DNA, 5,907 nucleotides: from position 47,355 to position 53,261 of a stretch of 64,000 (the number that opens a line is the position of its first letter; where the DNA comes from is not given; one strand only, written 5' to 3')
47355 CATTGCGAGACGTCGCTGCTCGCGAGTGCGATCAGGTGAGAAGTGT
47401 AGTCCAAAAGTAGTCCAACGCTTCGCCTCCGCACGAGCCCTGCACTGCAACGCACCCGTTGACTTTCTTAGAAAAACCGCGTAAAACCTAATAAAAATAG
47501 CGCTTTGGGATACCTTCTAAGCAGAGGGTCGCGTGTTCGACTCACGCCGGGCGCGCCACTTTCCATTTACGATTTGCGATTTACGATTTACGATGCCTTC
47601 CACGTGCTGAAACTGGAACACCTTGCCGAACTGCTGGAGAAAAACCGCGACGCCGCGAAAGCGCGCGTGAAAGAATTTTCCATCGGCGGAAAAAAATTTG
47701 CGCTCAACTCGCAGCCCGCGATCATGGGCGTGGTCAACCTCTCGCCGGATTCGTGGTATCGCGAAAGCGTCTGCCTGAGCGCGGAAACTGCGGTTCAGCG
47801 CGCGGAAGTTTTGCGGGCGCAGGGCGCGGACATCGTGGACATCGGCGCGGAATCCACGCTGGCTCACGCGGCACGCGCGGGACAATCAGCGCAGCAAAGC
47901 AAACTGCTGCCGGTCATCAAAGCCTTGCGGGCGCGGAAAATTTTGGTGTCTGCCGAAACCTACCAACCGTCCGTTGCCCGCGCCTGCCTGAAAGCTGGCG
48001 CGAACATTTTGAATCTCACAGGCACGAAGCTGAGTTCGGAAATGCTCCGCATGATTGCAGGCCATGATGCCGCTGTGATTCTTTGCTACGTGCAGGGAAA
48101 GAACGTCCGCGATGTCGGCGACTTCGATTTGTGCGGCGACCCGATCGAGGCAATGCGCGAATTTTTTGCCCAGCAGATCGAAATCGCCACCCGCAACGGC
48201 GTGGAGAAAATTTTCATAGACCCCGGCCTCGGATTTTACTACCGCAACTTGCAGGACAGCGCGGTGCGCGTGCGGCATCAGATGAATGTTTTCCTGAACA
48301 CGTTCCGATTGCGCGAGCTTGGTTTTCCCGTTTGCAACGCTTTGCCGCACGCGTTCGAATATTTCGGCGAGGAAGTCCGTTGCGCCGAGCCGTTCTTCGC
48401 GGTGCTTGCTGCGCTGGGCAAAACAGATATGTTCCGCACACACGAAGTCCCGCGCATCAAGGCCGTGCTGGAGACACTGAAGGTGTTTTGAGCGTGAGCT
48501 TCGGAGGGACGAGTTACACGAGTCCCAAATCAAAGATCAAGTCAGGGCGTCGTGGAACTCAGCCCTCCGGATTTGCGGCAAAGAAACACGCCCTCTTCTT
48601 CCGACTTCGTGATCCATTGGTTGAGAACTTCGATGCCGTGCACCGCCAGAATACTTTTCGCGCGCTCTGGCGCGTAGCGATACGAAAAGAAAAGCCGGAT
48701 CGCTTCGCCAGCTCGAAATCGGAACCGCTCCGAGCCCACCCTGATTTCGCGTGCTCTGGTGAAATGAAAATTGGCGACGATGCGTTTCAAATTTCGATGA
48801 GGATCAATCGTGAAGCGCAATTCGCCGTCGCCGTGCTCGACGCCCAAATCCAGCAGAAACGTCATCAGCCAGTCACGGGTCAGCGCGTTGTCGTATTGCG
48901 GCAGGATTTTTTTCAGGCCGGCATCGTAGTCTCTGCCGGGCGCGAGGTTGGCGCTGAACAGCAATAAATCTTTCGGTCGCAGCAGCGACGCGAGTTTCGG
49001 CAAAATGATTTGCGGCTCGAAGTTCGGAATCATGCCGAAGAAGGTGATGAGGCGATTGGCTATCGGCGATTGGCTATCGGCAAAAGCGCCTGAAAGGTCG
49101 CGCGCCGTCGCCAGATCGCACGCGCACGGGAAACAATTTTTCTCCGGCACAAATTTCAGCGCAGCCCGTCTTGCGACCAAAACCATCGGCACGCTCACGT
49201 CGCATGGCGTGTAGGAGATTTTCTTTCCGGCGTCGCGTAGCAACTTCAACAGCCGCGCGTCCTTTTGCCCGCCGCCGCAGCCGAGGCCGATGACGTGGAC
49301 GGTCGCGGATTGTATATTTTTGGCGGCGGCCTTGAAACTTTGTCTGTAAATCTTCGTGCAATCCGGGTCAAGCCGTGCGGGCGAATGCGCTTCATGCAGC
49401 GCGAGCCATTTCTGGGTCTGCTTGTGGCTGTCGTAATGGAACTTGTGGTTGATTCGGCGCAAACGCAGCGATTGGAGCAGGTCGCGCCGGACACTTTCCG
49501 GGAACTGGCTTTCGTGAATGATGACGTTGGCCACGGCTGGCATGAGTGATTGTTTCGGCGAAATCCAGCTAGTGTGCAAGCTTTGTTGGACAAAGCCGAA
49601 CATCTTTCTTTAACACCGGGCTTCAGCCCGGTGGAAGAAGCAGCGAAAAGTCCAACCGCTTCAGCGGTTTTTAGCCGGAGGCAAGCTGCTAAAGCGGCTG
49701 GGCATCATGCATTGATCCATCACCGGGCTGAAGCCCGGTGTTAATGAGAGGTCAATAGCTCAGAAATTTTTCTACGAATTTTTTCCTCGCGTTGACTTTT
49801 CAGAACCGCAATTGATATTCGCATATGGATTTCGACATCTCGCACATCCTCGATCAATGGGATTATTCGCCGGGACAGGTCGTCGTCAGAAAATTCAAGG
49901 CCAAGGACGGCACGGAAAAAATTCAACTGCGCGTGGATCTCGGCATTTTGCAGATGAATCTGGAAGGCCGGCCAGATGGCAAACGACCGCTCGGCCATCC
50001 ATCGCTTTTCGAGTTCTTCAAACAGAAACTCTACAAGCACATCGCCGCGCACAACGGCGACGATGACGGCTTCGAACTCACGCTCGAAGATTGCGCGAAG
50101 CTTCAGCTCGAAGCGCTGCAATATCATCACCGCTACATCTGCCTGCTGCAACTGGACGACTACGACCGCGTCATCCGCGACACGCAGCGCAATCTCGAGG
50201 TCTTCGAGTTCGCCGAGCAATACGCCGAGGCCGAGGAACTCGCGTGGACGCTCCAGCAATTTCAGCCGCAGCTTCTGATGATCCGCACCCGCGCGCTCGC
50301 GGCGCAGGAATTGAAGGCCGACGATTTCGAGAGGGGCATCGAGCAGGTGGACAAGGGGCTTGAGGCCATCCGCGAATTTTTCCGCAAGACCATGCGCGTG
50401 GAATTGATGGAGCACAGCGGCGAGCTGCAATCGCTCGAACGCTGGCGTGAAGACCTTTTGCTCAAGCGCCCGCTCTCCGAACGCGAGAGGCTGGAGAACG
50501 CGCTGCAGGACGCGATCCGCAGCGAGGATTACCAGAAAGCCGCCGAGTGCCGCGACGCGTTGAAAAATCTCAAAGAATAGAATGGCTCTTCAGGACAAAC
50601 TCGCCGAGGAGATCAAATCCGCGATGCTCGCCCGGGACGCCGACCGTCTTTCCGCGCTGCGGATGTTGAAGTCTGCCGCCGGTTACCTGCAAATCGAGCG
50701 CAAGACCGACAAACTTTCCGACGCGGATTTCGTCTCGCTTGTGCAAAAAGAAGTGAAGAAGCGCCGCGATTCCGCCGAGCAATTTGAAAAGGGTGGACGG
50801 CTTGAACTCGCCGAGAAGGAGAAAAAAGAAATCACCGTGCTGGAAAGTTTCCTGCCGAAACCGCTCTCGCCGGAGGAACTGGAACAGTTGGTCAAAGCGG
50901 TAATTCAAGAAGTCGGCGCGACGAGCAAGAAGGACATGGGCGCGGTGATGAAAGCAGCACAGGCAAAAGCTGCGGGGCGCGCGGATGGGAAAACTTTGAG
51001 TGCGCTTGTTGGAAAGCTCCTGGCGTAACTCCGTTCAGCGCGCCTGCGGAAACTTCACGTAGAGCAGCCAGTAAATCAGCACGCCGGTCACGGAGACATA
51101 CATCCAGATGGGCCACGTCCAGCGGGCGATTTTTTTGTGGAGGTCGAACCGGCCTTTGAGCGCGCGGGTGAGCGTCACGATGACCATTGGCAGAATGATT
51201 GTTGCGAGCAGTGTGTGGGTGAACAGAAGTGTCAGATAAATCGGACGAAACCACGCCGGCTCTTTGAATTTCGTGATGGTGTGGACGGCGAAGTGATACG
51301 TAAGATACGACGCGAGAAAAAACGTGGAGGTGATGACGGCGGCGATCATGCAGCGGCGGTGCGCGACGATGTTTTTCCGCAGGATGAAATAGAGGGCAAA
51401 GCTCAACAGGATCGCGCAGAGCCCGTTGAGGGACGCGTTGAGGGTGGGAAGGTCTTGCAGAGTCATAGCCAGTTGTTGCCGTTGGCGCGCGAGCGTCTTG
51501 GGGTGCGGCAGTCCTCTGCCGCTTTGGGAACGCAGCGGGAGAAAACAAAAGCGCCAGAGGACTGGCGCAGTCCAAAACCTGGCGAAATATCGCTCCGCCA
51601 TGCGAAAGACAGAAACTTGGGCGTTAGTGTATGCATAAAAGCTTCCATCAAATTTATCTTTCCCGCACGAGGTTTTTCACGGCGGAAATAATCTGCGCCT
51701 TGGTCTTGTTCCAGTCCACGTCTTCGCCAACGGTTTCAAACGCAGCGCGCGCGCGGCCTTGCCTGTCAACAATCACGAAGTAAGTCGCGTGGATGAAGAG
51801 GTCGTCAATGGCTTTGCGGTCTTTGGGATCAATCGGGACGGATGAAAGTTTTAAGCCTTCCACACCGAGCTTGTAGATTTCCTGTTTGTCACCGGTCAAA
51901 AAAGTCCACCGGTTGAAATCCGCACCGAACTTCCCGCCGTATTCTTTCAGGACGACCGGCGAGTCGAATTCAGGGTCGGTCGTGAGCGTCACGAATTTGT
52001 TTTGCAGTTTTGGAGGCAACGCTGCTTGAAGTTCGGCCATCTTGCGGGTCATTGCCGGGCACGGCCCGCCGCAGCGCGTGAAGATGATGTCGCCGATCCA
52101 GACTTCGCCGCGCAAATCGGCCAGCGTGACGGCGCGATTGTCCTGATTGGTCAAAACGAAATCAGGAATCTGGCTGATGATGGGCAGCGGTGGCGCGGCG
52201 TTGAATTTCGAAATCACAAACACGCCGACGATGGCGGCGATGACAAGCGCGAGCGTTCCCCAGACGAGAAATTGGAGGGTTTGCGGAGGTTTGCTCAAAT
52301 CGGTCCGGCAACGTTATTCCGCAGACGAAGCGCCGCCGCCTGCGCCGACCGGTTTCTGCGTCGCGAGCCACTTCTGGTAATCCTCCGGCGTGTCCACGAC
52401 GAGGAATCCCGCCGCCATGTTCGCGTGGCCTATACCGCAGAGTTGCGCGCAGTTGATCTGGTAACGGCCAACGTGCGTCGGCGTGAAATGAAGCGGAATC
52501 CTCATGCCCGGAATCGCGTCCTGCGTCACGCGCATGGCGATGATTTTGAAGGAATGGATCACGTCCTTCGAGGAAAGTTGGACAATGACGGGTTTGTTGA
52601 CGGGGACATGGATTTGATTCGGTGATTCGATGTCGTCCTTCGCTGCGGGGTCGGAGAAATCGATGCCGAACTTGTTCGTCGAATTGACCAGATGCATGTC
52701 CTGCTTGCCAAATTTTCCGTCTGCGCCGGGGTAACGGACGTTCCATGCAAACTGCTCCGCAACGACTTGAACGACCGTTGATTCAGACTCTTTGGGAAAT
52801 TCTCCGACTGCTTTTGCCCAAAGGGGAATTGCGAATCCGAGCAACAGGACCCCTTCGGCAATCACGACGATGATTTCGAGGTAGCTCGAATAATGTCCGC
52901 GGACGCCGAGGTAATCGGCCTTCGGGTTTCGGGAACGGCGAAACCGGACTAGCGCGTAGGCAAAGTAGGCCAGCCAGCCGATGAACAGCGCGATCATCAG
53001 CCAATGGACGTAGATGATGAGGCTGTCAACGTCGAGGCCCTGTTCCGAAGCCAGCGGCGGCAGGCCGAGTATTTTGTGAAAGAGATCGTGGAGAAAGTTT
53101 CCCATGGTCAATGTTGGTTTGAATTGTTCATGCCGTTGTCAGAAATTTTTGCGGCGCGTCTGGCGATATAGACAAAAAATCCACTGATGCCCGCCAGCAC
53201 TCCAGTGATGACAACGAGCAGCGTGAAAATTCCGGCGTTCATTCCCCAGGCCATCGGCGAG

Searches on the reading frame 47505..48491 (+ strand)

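Call 42: search_protein_families(library=pfam, proteins=[window:47505-48491:+], max_evalue=0.001)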
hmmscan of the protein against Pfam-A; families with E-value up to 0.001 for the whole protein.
window:47505-48491:+ (328 aa): 1 family
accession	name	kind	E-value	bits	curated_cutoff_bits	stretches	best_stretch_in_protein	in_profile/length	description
PF00809.28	Pterin_bind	-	1.3e-34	120.4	25.5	1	74-252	1-182/244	Pterin binding enzyme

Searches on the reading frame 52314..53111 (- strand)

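Call 47: search_protein_families(library=pfam, proteins=[window:52314-53111:-], max_evalue=0.001)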
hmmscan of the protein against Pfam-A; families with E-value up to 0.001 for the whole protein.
window:52314-53111:- (265 aa): 2 families
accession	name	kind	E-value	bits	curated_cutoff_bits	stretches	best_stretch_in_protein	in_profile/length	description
PF00116.26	COX2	-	4.1e-14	53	22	1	115-233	4-114/120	Cytochrome C oxidase subunit II, periplasmic domain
PF13473.12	Cupredoxin_1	-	2e-05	25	27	1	158-238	28-103/104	Cupredoxin-like domain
